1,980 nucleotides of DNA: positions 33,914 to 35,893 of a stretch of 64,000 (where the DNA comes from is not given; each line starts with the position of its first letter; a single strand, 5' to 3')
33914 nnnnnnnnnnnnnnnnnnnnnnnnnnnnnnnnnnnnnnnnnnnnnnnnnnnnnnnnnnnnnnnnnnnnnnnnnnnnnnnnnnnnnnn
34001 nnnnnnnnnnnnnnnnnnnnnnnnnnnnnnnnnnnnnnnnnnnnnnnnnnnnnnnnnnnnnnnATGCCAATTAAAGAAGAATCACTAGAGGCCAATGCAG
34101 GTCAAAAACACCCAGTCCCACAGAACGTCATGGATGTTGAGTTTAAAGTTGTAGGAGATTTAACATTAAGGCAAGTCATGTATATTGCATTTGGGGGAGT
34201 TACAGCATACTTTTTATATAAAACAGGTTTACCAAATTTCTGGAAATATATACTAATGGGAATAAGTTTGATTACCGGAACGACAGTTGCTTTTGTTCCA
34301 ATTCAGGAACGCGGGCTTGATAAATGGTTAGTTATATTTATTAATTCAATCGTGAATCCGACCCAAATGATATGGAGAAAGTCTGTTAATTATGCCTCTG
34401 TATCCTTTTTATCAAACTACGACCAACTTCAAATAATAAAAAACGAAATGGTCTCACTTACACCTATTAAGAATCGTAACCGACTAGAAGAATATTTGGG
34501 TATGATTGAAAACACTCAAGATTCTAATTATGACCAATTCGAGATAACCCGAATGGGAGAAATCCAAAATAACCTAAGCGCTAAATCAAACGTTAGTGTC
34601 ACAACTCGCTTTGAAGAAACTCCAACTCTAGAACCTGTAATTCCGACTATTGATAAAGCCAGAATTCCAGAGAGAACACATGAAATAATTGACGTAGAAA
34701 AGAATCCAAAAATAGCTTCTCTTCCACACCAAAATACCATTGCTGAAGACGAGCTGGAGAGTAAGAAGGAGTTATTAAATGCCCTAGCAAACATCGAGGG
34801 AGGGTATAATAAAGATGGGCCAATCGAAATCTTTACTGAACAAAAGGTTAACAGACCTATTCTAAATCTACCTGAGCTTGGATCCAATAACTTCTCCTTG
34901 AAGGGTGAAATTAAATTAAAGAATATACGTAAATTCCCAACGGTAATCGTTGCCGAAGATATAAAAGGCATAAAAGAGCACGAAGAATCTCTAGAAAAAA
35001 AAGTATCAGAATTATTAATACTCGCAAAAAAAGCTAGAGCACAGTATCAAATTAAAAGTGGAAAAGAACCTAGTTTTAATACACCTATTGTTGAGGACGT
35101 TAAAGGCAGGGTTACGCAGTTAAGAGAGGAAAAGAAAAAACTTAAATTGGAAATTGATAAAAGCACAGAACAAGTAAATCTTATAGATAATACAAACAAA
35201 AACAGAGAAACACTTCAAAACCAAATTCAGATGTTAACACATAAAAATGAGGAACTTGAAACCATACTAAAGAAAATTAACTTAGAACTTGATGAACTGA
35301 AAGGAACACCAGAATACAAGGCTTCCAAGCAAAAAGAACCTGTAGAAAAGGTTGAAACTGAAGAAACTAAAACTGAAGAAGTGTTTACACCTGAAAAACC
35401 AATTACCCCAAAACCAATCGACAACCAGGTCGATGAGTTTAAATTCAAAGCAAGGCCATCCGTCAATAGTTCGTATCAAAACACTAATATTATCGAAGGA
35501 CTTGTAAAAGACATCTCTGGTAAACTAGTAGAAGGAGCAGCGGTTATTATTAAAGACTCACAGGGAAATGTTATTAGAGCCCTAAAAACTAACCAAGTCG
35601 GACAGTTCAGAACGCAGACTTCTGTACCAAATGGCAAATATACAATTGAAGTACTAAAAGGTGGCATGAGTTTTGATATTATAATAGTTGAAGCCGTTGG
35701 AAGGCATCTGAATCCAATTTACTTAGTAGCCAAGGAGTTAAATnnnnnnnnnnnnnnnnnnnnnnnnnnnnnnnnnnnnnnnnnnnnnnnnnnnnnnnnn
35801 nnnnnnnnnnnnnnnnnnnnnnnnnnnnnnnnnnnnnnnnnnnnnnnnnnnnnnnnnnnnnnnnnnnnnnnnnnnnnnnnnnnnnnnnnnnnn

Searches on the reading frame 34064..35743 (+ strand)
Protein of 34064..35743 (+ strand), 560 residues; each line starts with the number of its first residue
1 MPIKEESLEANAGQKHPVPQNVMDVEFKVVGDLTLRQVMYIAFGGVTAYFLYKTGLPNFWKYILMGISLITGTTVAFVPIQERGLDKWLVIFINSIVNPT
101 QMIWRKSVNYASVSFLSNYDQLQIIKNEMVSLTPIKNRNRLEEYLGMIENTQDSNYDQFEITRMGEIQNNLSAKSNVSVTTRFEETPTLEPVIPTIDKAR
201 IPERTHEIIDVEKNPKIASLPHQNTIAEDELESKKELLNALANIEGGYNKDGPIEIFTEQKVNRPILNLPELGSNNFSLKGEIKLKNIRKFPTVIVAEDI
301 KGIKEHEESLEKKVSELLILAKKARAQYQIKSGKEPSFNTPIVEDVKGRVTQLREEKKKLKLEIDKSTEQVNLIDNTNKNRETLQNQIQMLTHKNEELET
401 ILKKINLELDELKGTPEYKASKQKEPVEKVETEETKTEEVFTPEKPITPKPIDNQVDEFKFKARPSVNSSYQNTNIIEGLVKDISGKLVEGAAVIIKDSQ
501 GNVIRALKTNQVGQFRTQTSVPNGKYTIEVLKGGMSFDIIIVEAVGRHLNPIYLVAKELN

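Call 23: search_protein_families(library=pfam, proteins=[window:34064-35743:+], max_evalue=0.001)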
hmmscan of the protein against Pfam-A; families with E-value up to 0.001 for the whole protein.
window:34064-35743:+ (560 aa): 2 families
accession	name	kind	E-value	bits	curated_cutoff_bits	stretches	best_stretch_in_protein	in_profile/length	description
PF12666.12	PrgI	-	1e-07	32.8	27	1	17-98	1-85/91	PrgI family protein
PF13620.12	CarboxypepD_reg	-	1.3e-07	32.3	32.3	1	477-535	2-59/82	Carboxypeptidase regulatory-like domain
